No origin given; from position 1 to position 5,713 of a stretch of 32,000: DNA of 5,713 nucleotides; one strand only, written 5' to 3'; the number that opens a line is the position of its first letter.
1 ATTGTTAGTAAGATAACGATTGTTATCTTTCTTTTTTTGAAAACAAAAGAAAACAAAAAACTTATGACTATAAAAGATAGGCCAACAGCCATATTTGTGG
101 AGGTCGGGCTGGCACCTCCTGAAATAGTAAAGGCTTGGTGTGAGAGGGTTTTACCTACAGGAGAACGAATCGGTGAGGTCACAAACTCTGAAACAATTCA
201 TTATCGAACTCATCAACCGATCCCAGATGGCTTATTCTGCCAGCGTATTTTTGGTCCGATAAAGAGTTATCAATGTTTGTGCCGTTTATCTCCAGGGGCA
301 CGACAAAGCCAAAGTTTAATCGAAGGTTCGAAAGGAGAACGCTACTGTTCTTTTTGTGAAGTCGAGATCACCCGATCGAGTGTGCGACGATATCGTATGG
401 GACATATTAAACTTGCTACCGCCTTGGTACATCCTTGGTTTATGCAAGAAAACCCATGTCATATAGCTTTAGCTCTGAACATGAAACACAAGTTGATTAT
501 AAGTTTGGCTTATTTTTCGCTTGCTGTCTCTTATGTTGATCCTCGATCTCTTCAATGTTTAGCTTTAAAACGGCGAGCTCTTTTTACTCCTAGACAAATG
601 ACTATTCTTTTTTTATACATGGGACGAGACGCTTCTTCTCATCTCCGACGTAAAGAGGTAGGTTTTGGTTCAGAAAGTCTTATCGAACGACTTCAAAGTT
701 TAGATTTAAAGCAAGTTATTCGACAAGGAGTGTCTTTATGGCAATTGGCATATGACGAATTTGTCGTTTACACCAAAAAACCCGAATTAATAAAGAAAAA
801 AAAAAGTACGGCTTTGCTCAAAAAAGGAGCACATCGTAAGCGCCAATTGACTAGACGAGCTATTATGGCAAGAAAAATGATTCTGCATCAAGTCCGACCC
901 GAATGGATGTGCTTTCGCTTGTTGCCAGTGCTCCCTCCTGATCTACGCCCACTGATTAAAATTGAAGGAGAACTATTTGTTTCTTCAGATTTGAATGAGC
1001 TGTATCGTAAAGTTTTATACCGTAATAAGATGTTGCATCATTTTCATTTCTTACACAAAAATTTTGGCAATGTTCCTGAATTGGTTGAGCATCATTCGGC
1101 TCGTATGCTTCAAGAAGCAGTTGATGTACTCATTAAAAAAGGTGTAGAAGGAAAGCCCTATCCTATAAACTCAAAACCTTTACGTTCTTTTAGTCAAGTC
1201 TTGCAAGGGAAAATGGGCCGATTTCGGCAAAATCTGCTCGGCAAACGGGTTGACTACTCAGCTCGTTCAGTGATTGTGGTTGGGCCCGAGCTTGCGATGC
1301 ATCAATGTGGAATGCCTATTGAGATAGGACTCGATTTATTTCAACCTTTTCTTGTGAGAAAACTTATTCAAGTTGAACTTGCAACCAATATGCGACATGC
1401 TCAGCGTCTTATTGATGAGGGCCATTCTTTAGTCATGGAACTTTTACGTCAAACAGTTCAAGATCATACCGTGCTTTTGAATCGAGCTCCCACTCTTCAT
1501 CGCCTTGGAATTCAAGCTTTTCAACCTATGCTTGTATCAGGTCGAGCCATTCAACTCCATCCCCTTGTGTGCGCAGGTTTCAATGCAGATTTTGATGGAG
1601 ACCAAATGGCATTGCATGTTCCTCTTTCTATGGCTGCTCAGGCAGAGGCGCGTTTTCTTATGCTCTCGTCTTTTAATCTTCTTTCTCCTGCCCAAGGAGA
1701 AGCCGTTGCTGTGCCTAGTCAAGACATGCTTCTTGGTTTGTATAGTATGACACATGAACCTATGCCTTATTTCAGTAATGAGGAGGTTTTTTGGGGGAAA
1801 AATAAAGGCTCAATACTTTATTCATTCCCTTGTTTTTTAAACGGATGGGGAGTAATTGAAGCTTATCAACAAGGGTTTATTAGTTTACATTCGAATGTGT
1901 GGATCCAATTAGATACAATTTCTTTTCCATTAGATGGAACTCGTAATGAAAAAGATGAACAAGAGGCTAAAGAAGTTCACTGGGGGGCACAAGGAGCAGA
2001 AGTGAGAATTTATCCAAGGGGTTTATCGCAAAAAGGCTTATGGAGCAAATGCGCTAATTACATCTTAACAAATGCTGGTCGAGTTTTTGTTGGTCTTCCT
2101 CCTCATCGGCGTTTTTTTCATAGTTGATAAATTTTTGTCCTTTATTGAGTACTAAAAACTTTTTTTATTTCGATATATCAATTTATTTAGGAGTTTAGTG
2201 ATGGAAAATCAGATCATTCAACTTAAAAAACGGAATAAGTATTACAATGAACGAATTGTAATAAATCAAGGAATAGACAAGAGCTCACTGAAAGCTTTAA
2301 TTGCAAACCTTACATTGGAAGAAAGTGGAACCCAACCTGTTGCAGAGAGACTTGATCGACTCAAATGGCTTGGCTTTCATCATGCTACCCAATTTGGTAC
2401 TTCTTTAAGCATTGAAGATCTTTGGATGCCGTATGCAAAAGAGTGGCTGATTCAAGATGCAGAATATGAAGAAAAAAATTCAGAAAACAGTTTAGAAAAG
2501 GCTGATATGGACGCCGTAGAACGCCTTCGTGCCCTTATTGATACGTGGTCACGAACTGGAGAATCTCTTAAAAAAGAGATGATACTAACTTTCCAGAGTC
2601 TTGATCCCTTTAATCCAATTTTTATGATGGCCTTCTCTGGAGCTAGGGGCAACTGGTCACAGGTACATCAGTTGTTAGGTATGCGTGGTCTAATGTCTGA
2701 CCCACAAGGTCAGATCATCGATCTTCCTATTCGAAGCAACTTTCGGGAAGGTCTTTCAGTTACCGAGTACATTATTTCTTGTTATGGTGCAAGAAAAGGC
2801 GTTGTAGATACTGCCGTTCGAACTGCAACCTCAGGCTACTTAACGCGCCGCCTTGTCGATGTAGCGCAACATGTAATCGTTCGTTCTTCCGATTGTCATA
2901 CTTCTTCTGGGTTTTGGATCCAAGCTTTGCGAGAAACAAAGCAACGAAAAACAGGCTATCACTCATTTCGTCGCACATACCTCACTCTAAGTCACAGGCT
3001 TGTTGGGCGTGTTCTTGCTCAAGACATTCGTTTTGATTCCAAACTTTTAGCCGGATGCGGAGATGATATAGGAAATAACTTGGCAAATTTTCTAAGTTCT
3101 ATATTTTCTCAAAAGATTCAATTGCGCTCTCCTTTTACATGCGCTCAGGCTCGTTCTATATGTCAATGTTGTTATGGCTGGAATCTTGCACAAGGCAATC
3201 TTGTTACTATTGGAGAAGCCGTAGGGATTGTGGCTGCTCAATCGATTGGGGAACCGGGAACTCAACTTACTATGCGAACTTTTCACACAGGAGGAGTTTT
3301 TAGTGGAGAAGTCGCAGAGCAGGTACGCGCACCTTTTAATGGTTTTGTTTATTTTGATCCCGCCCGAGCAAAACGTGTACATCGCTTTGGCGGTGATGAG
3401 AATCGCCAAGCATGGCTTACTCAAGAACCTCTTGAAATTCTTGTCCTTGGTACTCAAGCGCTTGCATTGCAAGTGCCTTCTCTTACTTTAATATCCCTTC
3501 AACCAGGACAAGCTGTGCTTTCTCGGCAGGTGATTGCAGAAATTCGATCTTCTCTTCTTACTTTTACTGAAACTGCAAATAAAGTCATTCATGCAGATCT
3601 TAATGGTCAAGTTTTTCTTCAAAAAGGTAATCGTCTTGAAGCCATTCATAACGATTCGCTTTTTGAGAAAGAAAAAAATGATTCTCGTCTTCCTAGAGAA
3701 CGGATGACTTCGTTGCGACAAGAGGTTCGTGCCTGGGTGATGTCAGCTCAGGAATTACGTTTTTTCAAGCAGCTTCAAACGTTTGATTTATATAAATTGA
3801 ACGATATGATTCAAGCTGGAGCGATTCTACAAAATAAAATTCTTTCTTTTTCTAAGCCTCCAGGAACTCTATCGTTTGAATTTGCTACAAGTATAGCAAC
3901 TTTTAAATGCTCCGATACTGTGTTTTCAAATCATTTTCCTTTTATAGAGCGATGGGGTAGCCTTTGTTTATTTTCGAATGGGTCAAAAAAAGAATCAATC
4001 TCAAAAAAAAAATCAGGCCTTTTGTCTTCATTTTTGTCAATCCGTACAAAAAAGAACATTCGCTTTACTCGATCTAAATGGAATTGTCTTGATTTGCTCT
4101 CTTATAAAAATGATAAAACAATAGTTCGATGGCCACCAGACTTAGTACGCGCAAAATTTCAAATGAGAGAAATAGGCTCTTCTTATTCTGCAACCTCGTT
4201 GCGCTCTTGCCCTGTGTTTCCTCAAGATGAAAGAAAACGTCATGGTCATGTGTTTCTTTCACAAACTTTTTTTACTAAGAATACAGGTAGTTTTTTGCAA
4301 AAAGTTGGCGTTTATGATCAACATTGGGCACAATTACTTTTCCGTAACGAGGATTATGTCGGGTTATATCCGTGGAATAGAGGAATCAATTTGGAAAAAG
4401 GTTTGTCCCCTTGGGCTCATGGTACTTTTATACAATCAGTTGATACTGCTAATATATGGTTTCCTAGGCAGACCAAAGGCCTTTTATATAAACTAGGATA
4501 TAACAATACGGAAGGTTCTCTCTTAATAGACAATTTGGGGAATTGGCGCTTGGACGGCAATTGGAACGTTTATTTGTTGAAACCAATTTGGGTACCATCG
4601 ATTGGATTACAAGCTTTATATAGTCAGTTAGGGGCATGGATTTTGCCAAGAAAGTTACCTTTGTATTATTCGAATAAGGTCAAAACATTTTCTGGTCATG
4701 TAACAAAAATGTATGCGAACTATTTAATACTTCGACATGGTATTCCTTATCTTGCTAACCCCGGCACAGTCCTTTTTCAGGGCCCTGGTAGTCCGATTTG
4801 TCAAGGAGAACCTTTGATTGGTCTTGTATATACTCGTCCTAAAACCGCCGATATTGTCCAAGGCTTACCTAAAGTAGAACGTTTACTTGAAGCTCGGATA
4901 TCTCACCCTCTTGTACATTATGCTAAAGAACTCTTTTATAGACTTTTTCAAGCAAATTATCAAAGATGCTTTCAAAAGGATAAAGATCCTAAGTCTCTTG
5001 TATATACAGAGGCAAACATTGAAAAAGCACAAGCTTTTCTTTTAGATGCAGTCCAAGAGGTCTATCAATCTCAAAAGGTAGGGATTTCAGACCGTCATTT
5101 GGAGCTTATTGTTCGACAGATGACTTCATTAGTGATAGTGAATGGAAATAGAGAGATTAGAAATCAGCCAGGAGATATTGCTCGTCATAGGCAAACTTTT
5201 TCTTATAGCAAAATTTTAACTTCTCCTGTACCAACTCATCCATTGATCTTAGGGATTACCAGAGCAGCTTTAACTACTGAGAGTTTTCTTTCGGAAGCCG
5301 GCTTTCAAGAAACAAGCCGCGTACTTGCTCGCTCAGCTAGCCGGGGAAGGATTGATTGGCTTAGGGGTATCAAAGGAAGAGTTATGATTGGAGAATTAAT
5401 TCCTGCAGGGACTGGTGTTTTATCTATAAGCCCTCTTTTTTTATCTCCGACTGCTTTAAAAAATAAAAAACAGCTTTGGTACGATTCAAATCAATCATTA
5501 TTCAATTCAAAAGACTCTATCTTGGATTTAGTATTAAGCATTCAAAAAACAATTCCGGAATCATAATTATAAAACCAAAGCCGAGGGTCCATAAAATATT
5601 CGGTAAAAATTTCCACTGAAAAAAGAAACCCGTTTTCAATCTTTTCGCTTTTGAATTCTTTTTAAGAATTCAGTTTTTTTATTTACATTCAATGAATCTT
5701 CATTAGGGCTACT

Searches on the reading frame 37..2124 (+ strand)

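Call 53: search_protein_families(library=pfam, proteins=[window:37-2124:+], max_evalue=0.00001)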
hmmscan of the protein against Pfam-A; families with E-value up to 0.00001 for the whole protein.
window:37-2124:+ (696 aa): 3 families
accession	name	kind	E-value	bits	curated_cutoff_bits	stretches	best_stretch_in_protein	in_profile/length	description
PF04997.17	RNA_pol_Rpb1_1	-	2.4e-42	145.8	39.7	1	46-400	23-312/312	RNA polymerase Rpb1, domain 1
PF00623.25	RNA_pol_Rpb1_2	-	6e-38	131.1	25.3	2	459-543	81-165/166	RNA polymerase Rpb1, domain 2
PF04983.23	RNA_pol_Rpb1_3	-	3.3e-08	34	28.9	1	547-620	1-54/162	RNA polymerase Rpb1, domain 3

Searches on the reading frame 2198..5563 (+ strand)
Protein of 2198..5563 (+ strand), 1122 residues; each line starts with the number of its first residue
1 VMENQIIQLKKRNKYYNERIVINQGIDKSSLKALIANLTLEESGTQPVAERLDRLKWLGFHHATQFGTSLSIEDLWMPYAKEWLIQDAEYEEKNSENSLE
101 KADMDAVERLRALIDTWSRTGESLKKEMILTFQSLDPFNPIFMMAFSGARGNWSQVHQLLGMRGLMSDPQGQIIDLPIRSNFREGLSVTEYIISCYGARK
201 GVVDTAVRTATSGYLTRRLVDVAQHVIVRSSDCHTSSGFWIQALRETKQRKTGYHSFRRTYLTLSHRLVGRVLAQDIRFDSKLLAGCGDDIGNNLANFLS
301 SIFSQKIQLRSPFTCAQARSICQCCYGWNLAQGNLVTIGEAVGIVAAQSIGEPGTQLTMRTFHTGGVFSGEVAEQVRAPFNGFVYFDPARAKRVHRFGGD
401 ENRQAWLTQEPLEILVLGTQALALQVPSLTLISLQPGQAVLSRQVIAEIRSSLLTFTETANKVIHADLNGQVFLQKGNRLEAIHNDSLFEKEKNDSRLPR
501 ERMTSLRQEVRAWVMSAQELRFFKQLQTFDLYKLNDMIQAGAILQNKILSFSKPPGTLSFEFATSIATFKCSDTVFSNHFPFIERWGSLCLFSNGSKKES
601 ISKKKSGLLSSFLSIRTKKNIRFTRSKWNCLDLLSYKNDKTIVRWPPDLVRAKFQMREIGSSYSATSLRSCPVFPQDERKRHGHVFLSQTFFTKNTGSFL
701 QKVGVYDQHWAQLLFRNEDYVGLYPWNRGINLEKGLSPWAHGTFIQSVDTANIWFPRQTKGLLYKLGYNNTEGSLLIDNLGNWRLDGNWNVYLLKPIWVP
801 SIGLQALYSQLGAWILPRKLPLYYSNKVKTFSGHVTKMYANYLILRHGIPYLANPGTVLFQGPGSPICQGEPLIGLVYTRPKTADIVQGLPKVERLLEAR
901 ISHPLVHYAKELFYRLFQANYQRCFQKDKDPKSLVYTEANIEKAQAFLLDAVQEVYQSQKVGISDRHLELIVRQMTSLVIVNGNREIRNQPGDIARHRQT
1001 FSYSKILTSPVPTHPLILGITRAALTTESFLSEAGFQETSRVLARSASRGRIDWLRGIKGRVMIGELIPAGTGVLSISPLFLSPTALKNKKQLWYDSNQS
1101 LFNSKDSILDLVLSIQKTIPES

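Call 53: search_protein_families(library=pfam, proteins=[window:2198-5563:+], max_evalue=0.00001)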
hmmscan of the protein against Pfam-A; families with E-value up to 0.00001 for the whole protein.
window:2198-5563:+ (1122 aa): 2 families
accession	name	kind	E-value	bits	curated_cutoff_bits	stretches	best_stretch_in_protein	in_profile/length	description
PF04998.22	RNA_pol_Rpb1_5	-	9.7e-53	179.8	28.5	2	185-547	1-201/267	RNA polymerase Rpb1, domain 5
PF05000.22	RNA_pol_Rpb1_4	-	5.3e-16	58.9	24.8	1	106-183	3-107/107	RNA polymerase Rpb1, domain 4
